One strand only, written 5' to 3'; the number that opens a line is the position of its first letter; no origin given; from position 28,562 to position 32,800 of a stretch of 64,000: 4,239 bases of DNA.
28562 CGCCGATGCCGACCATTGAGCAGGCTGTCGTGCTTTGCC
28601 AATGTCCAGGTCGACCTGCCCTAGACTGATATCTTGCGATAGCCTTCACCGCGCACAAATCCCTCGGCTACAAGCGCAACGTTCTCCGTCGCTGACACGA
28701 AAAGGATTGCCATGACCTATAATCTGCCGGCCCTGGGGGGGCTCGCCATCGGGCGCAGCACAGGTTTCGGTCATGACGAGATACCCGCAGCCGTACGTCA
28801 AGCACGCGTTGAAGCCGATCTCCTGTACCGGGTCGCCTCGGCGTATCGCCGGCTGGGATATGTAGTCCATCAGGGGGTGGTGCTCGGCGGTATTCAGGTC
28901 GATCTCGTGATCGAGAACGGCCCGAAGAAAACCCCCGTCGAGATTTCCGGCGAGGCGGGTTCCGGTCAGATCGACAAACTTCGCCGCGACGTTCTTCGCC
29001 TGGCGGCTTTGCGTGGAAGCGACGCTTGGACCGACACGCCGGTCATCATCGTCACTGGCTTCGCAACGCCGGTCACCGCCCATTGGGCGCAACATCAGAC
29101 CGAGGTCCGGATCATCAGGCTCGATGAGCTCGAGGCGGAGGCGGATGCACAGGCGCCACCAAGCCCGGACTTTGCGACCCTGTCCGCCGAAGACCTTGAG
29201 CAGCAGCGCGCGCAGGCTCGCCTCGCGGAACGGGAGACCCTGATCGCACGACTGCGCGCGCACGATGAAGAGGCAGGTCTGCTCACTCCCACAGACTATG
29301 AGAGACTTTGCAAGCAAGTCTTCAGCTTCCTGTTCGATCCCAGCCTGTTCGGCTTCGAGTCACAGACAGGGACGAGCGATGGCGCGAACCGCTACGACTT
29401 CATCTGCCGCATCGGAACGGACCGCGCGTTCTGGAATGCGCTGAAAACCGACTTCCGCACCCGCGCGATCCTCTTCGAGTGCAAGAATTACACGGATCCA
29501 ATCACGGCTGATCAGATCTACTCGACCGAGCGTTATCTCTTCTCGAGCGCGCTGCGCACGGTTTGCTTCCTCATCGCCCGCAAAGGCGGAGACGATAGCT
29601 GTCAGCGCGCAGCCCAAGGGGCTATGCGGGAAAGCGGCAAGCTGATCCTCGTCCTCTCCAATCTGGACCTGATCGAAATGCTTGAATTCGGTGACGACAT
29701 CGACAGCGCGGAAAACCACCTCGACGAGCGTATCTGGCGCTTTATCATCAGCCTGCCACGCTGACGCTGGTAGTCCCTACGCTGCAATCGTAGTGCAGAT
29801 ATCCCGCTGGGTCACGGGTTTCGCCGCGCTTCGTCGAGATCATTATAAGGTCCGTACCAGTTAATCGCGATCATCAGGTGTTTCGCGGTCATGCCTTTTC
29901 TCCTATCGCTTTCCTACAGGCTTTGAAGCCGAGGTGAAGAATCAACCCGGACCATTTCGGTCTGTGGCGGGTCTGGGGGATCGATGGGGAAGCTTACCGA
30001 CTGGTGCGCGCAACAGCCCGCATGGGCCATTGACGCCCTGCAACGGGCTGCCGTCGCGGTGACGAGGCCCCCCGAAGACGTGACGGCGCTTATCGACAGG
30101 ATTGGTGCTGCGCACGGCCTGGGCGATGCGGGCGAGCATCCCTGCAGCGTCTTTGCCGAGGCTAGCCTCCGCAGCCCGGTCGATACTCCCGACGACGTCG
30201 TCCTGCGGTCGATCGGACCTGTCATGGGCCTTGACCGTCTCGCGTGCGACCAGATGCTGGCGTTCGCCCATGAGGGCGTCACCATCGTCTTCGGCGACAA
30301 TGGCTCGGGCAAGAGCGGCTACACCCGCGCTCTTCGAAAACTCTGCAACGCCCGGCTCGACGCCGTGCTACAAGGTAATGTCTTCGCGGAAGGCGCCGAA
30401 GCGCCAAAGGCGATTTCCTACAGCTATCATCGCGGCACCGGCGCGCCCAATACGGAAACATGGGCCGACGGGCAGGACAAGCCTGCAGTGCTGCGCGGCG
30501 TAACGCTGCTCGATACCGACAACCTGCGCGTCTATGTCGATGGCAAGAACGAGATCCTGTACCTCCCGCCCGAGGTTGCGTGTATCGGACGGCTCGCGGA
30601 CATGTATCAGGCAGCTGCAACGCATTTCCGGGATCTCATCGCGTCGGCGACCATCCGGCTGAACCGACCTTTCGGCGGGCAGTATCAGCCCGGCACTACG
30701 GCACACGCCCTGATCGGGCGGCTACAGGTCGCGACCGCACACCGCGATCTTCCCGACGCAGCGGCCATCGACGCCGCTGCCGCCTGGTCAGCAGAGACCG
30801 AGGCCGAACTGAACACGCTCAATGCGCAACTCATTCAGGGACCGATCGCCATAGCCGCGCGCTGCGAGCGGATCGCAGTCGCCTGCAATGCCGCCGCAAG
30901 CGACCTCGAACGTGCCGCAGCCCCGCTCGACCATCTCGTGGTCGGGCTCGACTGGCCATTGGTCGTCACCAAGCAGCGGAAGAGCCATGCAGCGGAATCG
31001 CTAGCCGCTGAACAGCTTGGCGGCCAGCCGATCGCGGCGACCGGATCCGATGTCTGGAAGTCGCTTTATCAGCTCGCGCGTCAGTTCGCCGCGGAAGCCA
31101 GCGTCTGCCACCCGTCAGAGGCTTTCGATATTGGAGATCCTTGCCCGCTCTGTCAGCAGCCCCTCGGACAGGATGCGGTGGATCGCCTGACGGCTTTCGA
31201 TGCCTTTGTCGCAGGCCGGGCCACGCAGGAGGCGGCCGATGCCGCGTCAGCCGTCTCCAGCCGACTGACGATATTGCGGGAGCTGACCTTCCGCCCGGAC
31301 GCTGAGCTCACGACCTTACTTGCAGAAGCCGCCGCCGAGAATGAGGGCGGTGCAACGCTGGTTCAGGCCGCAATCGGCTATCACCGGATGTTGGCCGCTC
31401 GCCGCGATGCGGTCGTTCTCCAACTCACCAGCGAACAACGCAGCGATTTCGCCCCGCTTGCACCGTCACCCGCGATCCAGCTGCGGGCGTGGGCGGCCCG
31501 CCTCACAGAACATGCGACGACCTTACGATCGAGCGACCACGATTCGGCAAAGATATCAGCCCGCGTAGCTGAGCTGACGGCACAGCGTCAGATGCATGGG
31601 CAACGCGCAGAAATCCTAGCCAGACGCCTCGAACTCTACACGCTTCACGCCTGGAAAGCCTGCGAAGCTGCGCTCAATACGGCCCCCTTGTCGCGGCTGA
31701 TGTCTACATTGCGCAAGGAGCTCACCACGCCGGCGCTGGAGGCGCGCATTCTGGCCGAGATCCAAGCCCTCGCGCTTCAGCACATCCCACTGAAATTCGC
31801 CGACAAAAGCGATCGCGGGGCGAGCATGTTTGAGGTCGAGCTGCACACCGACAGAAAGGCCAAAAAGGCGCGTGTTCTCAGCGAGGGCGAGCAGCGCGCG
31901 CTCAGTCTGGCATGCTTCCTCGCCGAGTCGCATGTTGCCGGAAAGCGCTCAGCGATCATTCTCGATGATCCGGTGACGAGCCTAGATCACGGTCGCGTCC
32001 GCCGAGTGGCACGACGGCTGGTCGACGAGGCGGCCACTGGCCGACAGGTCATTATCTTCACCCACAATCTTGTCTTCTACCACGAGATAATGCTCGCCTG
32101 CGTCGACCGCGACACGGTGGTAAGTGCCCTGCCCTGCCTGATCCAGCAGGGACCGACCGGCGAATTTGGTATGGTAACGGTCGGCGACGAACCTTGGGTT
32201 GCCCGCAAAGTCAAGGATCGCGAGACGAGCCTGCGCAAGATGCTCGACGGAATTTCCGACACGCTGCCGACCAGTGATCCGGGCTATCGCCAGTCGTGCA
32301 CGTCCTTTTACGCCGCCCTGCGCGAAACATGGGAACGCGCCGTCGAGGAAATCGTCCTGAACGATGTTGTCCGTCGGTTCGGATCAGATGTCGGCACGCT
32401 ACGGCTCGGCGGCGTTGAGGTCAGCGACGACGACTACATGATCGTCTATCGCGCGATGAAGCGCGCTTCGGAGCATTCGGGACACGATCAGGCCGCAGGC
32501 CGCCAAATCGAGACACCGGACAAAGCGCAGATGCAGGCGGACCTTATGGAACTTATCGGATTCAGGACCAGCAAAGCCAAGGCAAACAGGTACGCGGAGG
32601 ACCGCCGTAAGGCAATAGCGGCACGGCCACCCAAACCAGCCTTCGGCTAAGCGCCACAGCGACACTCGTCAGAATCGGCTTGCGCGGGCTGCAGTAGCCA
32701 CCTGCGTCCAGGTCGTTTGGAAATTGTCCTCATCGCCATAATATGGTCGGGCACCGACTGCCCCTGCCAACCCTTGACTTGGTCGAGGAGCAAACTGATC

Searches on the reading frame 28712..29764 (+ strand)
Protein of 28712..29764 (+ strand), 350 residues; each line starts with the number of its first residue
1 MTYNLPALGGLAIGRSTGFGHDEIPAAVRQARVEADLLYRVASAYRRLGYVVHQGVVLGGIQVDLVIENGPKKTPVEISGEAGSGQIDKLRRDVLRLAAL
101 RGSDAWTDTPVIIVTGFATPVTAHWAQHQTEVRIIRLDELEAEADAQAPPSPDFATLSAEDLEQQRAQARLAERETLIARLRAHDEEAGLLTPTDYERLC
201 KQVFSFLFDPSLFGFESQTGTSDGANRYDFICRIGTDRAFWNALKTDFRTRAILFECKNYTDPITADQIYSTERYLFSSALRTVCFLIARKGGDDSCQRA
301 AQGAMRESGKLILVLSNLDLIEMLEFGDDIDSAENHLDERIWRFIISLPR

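Call 45: search_protein_families(library=pfam, proteins=[window:28712-29764:+], max_evalue=0.0001)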
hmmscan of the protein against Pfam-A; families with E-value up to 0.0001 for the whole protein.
window:28712-29764:+ (350 aa): 0 families

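Call 82: search_protein_families(library=padloc, proteins=[window:28712-29764:+], max_evalue=0.001)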
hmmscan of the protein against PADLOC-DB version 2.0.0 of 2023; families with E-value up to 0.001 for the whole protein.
window:28712-29764:+ (350 aa): 2 families
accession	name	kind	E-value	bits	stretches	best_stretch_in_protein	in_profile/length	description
PDLC04597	PDC-M36A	-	2.1e-07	28.1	1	194-325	302-431/457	-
PDLC04598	PDC-M36A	-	9.7e-05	19.9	1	194-288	175-268/330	-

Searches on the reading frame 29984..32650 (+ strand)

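Call 45: search_protein_families(library=pfam, proteins=[window:29984-32650:+], max_evalue=0.0001)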
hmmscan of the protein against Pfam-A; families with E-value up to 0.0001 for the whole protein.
window:29984-32650:+ (888 aa): 4 families
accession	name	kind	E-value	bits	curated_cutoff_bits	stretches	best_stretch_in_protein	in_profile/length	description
PF13166.12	AAA_13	-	2.1e-15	57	36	1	386-705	257-580/713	AAA domain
PF13304.12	AAA_21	-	1.8e-12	48.4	27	1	623-697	229-301/304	AAA domain, putative AbiEii toxin, Type IV TA system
PF02463.25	SMC_N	-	2.2e-09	37.5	40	1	467-700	135-203/220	RecF/RecN/SMC N terminal domain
PF00005.33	ABC_tran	-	4.8e-05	24.4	25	0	598-664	79-136/137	ABC transporter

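Call 82: search_protein_families(library=padloc, proteins=[window:29984-32650:+], max_evalue=0.001)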
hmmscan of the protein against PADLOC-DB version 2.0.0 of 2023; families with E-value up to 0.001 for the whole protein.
window:29984-32650:+ (888 aa): 29 families (the best 25 are shown)
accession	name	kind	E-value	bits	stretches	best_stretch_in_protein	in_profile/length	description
PDLC04891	PDC-S06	-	3.4e-144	480.3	1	3-863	6-852/858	-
PDLC04893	PDC-S06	-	3.7e-114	380.9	1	3-863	7-855/862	-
PDLC04888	PDC-S06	-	2.7e-53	179.3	1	70-804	77-787/851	-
PDLC04892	PDC-S06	-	8.5e-49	164.6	1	68-703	64-682/843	-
PDLC04135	mad3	-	7.2e-15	53.4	1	615-698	246-326/374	mads_3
PDLC04895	PDC-S06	-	7.6e-15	52.5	1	629-695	559-629/784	-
PDLC04886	PDC-S06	-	2.1e-13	48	1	613-705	481-582/727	-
PDLC04894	PDC-S06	-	1.9e-12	44.6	1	386-702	269-577/740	-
PDLC02980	AriA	-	1.9e-11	42.5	1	622-697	228-301/304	-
PDLC04896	PDC-S06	-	1.2e-10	38.6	1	620-708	487-578/732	-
PDLC04887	PDC-S06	-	2e-10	37.9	1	596-699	515-620/790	-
PDLC04898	PDC-S06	-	1.3e-09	35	1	605-701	504-613/752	-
PDLC04890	PDC-S06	-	2.3e-09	34.4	1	629-704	494-582/732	-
PDLC04897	PDC-S06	-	1.7e-08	31.6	1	587-707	464-590/727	-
PDLC03859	LmuB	-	4.2e-08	30.9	1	385-695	332-585/611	-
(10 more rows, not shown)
